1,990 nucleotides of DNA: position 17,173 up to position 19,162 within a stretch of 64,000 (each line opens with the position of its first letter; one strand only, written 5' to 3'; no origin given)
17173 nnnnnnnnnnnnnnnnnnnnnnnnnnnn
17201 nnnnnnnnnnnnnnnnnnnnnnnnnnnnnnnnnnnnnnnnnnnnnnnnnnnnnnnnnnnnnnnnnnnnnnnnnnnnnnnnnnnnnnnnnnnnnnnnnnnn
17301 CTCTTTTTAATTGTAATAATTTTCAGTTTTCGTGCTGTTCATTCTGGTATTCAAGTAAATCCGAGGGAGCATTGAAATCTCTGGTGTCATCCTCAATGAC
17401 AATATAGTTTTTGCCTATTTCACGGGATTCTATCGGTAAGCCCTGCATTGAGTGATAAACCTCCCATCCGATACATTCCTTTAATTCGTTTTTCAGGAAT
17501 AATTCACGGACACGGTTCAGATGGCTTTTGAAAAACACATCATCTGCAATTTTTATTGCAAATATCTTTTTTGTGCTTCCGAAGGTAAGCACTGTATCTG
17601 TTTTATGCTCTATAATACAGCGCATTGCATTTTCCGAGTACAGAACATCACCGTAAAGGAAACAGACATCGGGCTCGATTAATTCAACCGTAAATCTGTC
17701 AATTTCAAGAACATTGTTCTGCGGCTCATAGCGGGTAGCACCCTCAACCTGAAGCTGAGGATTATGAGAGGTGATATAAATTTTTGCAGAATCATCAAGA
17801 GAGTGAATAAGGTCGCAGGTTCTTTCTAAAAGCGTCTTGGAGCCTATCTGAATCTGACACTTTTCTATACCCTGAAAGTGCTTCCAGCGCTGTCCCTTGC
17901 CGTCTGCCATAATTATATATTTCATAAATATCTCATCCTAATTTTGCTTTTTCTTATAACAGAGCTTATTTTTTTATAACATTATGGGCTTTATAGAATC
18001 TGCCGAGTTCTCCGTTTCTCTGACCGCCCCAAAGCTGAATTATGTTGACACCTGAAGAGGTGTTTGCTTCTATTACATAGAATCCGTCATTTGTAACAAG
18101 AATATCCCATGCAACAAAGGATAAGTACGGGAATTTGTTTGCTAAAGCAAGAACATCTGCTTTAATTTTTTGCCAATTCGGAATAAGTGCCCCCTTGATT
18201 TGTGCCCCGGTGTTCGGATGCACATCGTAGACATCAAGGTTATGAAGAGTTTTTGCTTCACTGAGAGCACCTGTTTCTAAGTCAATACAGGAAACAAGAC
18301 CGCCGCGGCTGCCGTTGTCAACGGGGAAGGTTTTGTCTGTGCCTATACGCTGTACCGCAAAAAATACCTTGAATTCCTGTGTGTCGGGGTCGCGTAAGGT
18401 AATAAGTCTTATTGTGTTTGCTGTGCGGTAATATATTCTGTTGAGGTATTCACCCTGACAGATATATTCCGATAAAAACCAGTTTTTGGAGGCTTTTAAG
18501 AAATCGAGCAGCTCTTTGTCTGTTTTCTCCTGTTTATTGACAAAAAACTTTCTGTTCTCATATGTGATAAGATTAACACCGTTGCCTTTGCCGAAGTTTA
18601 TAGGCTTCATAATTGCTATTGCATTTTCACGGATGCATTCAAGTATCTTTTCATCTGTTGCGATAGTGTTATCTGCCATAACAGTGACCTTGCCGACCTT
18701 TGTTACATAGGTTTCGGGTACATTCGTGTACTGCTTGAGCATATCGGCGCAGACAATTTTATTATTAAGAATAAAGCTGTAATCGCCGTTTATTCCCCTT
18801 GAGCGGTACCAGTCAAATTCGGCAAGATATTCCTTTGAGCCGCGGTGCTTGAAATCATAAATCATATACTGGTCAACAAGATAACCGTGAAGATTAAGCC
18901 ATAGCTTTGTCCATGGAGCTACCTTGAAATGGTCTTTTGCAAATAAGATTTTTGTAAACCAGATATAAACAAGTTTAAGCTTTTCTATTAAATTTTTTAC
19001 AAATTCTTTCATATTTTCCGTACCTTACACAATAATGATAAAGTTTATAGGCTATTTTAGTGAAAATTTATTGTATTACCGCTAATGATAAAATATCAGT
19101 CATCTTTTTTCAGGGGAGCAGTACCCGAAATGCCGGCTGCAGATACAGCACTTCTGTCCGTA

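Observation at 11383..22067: alr-led ABC-2 export operon with four ATP-grasp modules, a nucleotidyltransferase and a divergent CapA-LRR gene, but no glycosyltransferase: candidate undescribed amino-acid/peptide-bearing surface-polymer pathway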

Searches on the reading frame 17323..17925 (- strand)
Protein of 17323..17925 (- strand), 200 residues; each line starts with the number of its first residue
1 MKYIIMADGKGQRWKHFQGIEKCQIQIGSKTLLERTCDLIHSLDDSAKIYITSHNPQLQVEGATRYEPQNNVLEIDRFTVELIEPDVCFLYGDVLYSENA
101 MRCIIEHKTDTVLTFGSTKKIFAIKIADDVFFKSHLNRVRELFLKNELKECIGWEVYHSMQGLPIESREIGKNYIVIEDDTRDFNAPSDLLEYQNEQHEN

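Call 3: search_protein_families(library=pfam, proteins=[window:17323-17925:-], max_evalue=0.01)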
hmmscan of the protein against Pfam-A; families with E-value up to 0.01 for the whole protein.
window:17323-17925:- (200 aa): 1 family
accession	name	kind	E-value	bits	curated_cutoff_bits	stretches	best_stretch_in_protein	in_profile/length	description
PF12804.13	NTP_transf_3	-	0.005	17.5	27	1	4-59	2-52/160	MobA-like NTP transferase domain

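Call 4: search_protein_families(library=ncbifam, proteins=[window:17323-17925:-], max_evalue=0.01)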
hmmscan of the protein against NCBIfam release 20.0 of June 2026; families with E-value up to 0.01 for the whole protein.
window:17323-17925:- (200 aa): 4 families
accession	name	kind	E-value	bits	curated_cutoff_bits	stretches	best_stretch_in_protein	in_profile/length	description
NF041173.1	Sug_nt_acttase_Thmprot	equivalog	8.2e-06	25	600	1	1-115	1-127/405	bifunctional sugar-1-phosphate nucleotidylyltransferase/acetyltransferase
TIGR03992.1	Arch_glmU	subfamily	0.0067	15.3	292.1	0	1-114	1-127/393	bifunctional sugar-1-phosphate nucleotidylyltransferase/acetyltransferase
TIGR00453.1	ispD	equivalog_domain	0.0083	15.6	181.3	0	4-57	3-54/219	2-C-methyl-D-erythritol 4-phosphate cytidylyltransferase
NF045495.1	AdoCbiPCobY_Meth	equivalog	0.0087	15.6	250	0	1-53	1-50/195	adenosylcobinamide-phosphate guanylyltransferase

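Call 19: search_solved_structures(query=window:17326-17925:-, max_evalue=1)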
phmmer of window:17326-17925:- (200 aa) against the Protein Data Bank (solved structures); distinct sequences matched with E-value up to 1: 3.
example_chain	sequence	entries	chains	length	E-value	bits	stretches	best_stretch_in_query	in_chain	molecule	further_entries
4pmd_A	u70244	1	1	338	0.082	15.7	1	85-129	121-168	Endo-1,4-beta-xylanase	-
4l4p_A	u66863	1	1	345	0.086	15.6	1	85-129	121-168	Endo-1,4-beta-xylanase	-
4l4o_A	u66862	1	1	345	0.32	13.8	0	85-129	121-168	Endo-1,4-beta-xylanase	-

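Call 40: find_homologous_proteins(query=window:17326-17925:-, max_evalue=0.001)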
Query window:17326-17925:- (200 aa): 677 proteins with E <= 0.001 among 705 candidates; the best 120 are listed.
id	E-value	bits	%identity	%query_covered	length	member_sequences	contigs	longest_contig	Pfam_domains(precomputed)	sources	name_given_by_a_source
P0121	8.6e-126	435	95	100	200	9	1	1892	-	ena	-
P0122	2.5e-120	417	92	100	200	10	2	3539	-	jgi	-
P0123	4.1e-101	355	78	99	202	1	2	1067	-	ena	-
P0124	2.4e-87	310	66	99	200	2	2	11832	-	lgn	-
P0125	5.1e-87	309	68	99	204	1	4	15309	-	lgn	-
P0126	6.8e-87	308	68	99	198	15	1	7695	-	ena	-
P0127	8.3e-86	305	66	98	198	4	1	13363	-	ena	-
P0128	4.1e-85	302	69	97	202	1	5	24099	-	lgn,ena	-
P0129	5.6e-84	299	68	97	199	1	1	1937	-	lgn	-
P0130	7.1e-84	298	65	97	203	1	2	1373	-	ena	-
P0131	9.6e-84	298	67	96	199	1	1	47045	-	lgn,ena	-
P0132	1.7e-83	297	65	100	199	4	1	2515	-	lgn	-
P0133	3.8e-83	296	66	98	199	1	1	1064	-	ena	-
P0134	3.9e-83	296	66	98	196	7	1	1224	-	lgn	-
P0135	1.6e-82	294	66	96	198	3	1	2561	-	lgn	-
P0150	1.6e-65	238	56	98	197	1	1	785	PF01128.26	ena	-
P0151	1.9e-65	238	56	95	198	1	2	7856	PF12804.14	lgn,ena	-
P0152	2.2e-65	238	55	95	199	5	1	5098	PF01128.26,PF12804.14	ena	-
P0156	1.1e-64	236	55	95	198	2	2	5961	PF01128.26,PF12804.14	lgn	-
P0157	1.3e-64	235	55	95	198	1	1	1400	PF12804.14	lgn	-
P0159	1.7e-64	235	55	95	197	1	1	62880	PF12804.14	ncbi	ncbi:MAG: NTP transferase domain-containing protein [Emergencia sp.]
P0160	1.8e-64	235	53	97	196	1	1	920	PF12804.14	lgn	-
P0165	2.7e-64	234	56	95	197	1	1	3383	PF01128.26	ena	-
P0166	2.8e-64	234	55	95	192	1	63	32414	PF01128.26,PF12804.14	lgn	-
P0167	3.0e-64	234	55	95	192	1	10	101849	PF01128.26,PF12804.14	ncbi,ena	-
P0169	4.1e-64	234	56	95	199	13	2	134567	PF01128.26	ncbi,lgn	-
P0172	5.1e-64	233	55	95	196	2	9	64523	PF01128.26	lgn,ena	-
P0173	5.5e-64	233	55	95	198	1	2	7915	PF01128.26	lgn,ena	-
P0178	9.9e-64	233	54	96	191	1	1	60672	PF01128.26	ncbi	-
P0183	1.4e-63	232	55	95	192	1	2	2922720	PF01128.26,PF12804.14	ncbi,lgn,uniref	ncbi:NTP transferase domain-containing protein [Ihubacter sp. rT4E-8]|uniref:NTP transferase domain-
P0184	1.5e-63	232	55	95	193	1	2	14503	PF01128.26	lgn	-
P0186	1.9e-63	232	53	95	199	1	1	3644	PF12804.14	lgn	-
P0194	4.2e-63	230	53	95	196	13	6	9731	PF12804.14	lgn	-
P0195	4.2e-63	230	55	95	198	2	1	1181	PF12804.14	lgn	-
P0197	4.3e-63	230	53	95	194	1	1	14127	PF12804.14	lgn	-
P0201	7.0e-63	230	55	95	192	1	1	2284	PF01128.26,PF12804.14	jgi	-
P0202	7.2e-63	230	54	95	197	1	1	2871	PF01128.26,PF12804.14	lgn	-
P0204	8.8e-63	229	53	95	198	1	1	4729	PF01128.26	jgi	-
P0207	1.1e-62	229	54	95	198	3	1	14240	PF12804.14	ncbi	-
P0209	1.3e-62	229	54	95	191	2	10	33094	PF01128.26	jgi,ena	-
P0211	1.5e-62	229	53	95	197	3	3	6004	PF12804.14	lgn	-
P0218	1.7e-62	228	54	95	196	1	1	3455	PF01128.26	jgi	-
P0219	1.7e-62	228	54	95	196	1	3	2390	PF01128.26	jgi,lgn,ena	-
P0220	1.8e-62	228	53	96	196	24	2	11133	PF12804.14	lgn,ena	-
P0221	1.8e-62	228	54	95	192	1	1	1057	PF01128.26,PF12804.14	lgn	-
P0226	2.2e-62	228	52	96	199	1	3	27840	PF01128.26,PF12804.14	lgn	-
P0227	2.3e-62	228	54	95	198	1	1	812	PF12804.14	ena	-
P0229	2.3e-62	228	54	95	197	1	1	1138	PF12804.14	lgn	-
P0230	2.3e-62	228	52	96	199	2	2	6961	PF01128.26,PF12804.14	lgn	-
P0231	2.4e-62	228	54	95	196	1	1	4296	PF01128.26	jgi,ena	-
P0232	2.4e-62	228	53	95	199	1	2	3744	PF12804.14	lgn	-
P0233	2.7e-62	228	52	100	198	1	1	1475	PF12804.14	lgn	-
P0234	2.8e-62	228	55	95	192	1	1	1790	PF01128.26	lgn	-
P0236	3.2e-62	228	54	95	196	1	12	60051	PF01128.26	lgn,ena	-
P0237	3.3e-62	228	54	95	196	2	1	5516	PF01128.26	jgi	-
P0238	3.4e-62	228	54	95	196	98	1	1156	PF12804.14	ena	-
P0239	3.7e-62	227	54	95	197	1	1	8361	PF01128.26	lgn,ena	-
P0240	3.8e-62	227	53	95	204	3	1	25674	PF12804.14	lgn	-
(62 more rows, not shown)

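Call 48: predict_structure(alignment_id=A4)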
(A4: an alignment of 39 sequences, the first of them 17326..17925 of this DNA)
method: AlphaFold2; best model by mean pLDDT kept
length: 200 residues; sequences in the alignment: 39
mean_pLDDT: 93.3   pTM: 0.89
mean pLDDT of the five models: 93.3, 93.3, 92.9, 91.8, 91.1
residues with pLDDT >= 90: 164; 70-90: 32; 50-70: 4; < 50: 0
segments of 3 or more residues with pLDDT < 50: none
pLDDT, mean of each block of 10 residues (from residue 1): 89 80 90 98 98 94 95 91 97 96 97 94 97 98 97 95 93 91 90 86
secondary structure, 60 per line:
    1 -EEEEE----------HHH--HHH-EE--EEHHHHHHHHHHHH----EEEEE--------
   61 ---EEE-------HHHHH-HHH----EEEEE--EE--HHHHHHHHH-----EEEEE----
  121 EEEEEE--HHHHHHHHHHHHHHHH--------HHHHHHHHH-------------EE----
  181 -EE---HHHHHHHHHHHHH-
elements in order: E2-6 H32-43 E48-52 E64-66 H74-78 E87-91 H98-106 E112-116 E121-126 H129-144 H153-161 H187-199

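Call 51: fold_search(model_id=the predicted structure, library=pdb)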
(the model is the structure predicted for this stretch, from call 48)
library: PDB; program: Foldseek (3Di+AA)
matches with E <= 10: 758; with E <= 0.001: 67
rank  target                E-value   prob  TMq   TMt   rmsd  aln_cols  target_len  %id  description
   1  2ggo                  1.2e-05  1.00  0.69  0.37   4.9       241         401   15  Crystal Structure of glucose-1-phosphate thymidylyltransferase from Sulfolobus tokodaii (released 2007-03-24)
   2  1jyl_A                1.6e-05  1.00  0.62  0.55   5.7       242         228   10  Catalytic Mechanism of CTP:phosphocholine Cytidylyltransferase from Streptococcus pneumoniae (LicC) (released 2002-02-22)
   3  5z0a_A                3.0e-05  1.00  0.68  0.37   5.1       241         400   15  ST0452(Y97N)-GlcNAc binding form (released 2018-10-31)
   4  5z0a_C                3.2e-05  1.00  0.68  0.37   4.9       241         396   14  ST0452(Y97N)-GlcNAc binding form (released 2018-10-31)
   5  6pd2_A                3.9e-05  1.00  0.63  0.24   5.6       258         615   13  PntC-AEPT: fusion protein of phosphonate-specific cytidylyltransferase and 2-aminoethylphosphonate (AEP) transaminase  (released 2019-08-07)
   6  2y6p_B                3.9e-05  1.00  0.59  0.52   6.4       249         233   10  Evidence for a Two-Metal-Ion-Mechanism in the Kdo- Cytidylyltransferase KdsB (released 2011-08-24)
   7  5z0a_E                5.8e-05  1.00  0.66  0.36   5.2       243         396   15  ST0452(Y97N)-GlcNAc binding form (released 2018-10-31)
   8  4jd0                  6.2e-05  1.00  0.54  0.46   6.4       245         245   13  Structure of the inositol-1-phosphate CTP transferase from T. maritima. (released 2013-09-18)
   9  6pd2_C                7.0e-05  1.00  0.60  0.23   7.3       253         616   15  PntC-AEPT: fusion protein of phosphonate-specific cytidylyltransferase and 2-aminoethylphosphonate (AEP) transaminase  (released 2019-08-07)
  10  2xme_E                8.0e-05  1.00  0.52  0.52   7.7       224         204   14  The X-ray structure of CTP:inositol-1-phosphate cytidylyltransferase from Archaeoglobus fulgidus (released 2011-05-04)
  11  2y6p_C                9.0e-05  1.00  0.62  0.56   5.1       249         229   10  Evidence for a Two-Metal-Ion-Mechanism in the Kdo- Cytidylyltransferase KdsB (released 2011-08-24)
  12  1lvw_A                1.8e-04  1.00  0.57  0.42   6.4       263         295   11  Crystal structure of glucose-1-phosphate thymidylyltransferase, RmlA, complex with dTDP (released 2003-07-29)
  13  6b5e_H                2.0e-04  1.00  0.60  0.45   5.8       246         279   15  Mycobacterium tuberculosis RmlA in complex with dTDP-glucose (released 2018-02-21)
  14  6pd1_D                2.1e-04  1.00  0.59  0.23   5.4       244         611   11  PntC-AEPT: fusion protein of phosphonate-specific cytidylyltransferase and 2-aminoethylphosphonate (AEP) transaminase  (released 2019-08-07)
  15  5ids_C                2.2e-04  1.00  0.52  0.39   6.8       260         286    9  Crystal Structure of a Glucose-1-phosphate Thymidylyltransferase from Burkholderia vietnamiensis (released 2016-03-09)
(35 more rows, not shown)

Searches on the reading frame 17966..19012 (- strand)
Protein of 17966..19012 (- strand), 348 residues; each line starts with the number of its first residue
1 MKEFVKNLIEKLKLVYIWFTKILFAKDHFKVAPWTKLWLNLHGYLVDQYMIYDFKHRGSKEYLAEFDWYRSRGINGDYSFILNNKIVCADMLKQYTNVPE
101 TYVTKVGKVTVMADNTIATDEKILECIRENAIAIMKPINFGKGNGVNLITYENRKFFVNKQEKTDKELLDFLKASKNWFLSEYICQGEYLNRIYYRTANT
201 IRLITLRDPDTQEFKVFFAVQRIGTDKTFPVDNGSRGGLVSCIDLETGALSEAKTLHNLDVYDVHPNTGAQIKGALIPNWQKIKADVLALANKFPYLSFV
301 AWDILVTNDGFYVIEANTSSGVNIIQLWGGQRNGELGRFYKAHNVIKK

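Call 3: search_protein_families(library=pfam, proteins=[window:17966-19012:-], max_evalue=0.01)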
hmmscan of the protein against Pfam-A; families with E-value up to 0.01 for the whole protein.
window:17966-19012:- (348 aa): 2 families
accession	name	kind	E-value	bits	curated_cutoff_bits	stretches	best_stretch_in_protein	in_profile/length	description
PF14397.11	ATPgrasp_ST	-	2.2e-37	129.2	31.4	1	79-329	16-265/278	Sugar-transfer associated ATP-grasp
PF14398.11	ATPgrasp_YheCD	-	0.0006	19.6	26.8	1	118-240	36-163/255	YheC/D like ATP-grasp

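Call 4: search_protein_families(library=ncbifam, proteins=[window:17966-19012:-], max_evalue=0.01)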
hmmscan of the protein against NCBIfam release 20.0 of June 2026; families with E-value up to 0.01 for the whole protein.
window:17966-19012:- (348 aa): 1 family
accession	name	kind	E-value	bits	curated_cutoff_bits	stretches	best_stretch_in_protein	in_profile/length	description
TIGR02291.1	rimK_rel_E_lig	hypoth_equivalog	1.6e-07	30.6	314.2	1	186-324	144-274/317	alpha-L-glutamate ligase-like protein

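Call 18: search_solved_structures(query=window:17969-19012:-, max_evalue=1)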
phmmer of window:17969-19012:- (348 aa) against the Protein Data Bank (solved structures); distinct sequences matched with E-value up to 1: 0.

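Call 86: find_homologous_proteins(query=window:17969-19012:-, max_evalue=0.00001)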
Query window:17969-19012:- (348 aa): 731 proteins with E <= 0.00001 among 1783 candidates; the best 120 are listed.
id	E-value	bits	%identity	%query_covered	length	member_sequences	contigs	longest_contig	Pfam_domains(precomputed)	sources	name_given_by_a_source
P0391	4.5e-229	778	97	100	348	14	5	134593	PF14397.12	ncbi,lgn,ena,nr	ncbi:MAG: hypothetical protein IKJ88_03125 [Clostridia bacterium]|nr:hypothetical protein [Clostridi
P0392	1.6e-184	631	78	99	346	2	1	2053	PF14397.12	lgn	-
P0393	1.4e-166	572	71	100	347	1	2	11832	PF14397.12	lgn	-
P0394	4.9e-162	557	69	99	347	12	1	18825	PF14397.12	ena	-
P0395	4.4e-161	554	68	100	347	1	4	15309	PF14397.12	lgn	-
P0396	2.1e-159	549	67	100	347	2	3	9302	PF14397.12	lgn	-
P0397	3.7e-159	548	69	100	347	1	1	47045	PF14397.12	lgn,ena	-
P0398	8.6e-159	547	66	100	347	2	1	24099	PF14397.12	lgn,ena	-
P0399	2.3e-158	545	67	100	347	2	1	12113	PF14397.12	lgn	-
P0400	3.3e-157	541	68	100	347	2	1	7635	PF14397.12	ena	-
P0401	1.2e-154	533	65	100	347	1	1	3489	PF14397.12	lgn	-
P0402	3.7e-154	531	65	100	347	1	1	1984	PF14397.12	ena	-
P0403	9.9e-150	517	66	97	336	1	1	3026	PF14397.12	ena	-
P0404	5.9e-149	514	65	100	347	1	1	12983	PF14397.12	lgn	-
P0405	7.6e-148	511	65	100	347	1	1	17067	PF14397.12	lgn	-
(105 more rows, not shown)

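Call 87: find_encoding_contigs(protein=P0391, flank=10000, max_places=6)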
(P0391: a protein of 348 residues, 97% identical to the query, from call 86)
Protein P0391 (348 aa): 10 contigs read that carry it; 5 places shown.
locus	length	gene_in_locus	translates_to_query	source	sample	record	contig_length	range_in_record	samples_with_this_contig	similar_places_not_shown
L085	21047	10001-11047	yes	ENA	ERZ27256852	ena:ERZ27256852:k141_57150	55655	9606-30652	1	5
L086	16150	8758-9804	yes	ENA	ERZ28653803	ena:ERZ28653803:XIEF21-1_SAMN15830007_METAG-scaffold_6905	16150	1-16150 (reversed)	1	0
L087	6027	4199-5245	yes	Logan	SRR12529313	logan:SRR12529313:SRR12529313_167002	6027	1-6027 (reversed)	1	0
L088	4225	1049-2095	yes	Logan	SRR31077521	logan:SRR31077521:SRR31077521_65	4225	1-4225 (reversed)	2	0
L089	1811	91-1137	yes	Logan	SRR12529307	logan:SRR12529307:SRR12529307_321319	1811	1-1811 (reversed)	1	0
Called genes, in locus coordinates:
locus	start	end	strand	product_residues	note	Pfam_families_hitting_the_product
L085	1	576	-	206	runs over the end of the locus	PF00404:Dockerin_1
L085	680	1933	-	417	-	-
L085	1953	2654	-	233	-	-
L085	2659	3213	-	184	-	PF04542:Sigma70_r2 (weak), PF08281:Sigma70_r4_2, PF04545:Sigma70_r4 (weak)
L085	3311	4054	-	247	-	PF01790:LGT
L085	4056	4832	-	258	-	PF02811:PHP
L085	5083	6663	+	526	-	PF14397:ATPgrasp_ST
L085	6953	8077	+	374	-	PF01168:Ala_racemase_N, PF00842:Ala_racemase_C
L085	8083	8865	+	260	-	-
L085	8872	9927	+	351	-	PF00005:ABC_tran, PF13175:AAA_15 (faint)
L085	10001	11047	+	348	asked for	PF14397:ATPgrasp_ST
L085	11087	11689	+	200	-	-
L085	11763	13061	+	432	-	PF14397:ATPgrasp_ST, PF14398:ATPgrasp_YheCD (faint)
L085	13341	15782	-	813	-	PF14397:ATPgrasp_ST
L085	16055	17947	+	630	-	PF09587:PGA_cap, PF13306:LRR_5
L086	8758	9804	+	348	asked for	PF14397:ATPgrasp_ST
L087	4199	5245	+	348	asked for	PF14397:ATPgrasp_ST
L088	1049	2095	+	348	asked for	PF14397:ATPgrasp_ST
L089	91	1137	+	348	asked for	PF14397:ATPgrasp_ST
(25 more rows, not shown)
